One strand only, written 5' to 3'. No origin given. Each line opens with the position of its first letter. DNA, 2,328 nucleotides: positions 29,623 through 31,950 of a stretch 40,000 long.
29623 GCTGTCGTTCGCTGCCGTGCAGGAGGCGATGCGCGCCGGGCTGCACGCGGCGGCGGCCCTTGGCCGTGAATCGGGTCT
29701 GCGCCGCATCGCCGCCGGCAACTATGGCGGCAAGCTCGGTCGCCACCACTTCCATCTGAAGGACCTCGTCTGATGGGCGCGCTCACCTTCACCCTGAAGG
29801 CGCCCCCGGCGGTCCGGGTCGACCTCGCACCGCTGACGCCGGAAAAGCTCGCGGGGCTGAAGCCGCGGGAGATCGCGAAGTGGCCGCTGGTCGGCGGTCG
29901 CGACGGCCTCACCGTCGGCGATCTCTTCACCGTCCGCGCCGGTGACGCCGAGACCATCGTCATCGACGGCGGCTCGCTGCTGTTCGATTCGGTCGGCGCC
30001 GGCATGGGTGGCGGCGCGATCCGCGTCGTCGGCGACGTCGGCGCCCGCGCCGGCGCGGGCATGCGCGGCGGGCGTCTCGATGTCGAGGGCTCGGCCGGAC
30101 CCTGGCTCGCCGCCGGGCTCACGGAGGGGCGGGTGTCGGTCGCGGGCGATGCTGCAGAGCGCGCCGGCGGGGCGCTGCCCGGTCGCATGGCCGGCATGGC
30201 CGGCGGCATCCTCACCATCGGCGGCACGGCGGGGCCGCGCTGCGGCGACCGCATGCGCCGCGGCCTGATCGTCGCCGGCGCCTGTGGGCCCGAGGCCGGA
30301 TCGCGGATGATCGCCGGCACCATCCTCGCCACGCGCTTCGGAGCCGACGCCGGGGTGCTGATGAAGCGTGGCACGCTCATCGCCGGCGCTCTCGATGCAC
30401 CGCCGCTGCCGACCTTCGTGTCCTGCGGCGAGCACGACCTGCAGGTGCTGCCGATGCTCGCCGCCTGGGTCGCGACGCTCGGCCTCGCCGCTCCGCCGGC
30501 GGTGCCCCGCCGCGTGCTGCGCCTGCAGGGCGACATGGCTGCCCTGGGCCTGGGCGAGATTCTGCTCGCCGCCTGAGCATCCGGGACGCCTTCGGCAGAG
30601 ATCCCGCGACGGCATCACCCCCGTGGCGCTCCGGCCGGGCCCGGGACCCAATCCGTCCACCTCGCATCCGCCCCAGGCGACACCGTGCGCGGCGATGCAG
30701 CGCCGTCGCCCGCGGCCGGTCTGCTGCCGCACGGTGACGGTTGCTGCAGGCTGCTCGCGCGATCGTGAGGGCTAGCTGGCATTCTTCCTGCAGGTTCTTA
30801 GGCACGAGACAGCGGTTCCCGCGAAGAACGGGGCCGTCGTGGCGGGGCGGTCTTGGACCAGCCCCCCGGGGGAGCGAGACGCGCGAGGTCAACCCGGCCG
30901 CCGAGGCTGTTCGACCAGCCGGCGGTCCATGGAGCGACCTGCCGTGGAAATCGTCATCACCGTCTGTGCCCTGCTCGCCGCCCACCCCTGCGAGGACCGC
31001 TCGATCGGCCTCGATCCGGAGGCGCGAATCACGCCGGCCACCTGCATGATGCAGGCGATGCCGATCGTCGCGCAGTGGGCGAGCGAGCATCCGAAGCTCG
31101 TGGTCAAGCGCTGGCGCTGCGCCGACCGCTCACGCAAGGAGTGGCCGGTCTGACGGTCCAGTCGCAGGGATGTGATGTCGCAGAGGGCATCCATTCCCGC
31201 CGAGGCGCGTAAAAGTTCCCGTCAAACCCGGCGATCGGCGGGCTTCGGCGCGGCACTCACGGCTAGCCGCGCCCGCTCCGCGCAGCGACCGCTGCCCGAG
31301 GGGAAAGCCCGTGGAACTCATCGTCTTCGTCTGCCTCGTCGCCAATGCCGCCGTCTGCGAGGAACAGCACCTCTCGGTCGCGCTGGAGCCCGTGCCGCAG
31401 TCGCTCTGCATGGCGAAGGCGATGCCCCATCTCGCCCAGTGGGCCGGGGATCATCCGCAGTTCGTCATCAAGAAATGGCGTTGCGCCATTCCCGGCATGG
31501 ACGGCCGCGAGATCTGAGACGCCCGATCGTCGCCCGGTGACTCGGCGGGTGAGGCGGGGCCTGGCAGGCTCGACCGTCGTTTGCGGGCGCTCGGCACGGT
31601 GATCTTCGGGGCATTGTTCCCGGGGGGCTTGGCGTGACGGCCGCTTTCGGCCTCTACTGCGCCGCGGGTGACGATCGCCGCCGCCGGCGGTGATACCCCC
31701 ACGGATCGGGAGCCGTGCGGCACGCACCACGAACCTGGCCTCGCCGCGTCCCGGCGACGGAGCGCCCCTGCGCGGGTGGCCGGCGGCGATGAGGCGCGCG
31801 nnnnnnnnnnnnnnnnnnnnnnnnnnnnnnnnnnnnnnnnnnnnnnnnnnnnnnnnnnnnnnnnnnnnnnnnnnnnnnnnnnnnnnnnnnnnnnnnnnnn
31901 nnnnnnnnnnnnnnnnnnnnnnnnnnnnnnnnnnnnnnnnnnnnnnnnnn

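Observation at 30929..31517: Tandem pair of paralogous ~68-aa four-cysteine proteins between the fhc operon and a two-component system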

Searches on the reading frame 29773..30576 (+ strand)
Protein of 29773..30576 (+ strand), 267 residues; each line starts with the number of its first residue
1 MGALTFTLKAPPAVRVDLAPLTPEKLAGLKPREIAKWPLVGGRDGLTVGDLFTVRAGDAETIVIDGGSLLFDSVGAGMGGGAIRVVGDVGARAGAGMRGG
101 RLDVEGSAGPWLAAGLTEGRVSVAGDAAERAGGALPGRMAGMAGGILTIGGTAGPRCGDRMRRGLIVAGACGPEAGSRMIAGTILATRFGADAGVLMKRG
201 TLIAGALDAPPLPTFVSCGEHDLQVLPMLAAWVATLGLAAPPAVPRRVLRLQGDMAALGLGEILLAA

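Call 12: search_protein_families(library=pfam, proteins=[window:29773-30576:+], max_evalue=0.001)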
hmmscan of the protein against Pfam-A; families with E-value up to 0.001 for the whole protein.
window:29773-30576:+ (267 aa): 1 family
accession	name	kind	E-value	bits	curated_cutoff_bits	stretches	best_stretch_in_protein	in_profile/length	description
PF01493.24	GXGXG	-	0.00022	21.3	32.5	0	101-200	53-158/190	GXGXG motif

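Call 34: search_protein_families(library=ncbifam, proteins=[window:29773-30576:+], max_evalue=0.001)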
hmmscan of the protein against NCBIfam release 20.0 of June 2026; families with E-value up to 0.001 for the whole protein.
window:29773-30576:+ (267 aa): 2 families
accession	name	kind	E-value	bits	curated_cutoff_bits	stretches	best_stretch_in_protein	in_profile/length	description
TIGR03122.1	one_C_dehyd_C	equivalog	1.2e-54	185.3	130.65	1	4-264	1-259/260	formylmethanofuran dehydrogenase subunit C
NF042910.1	FMH_DH_FwdC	exception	7.2e-31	107.2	340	1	4-215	2-218/271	tungsten-dependent formylmethanofuran dehydrogenase subunit FwdC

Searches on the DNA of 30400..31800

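Call 69: search_rna_families(source=window, start=30400, end=31800, threshold=evalue, max_evalue=1)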
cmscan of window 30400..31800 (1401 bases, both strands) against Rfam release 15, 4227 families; matches with E-value up to 1: 0.
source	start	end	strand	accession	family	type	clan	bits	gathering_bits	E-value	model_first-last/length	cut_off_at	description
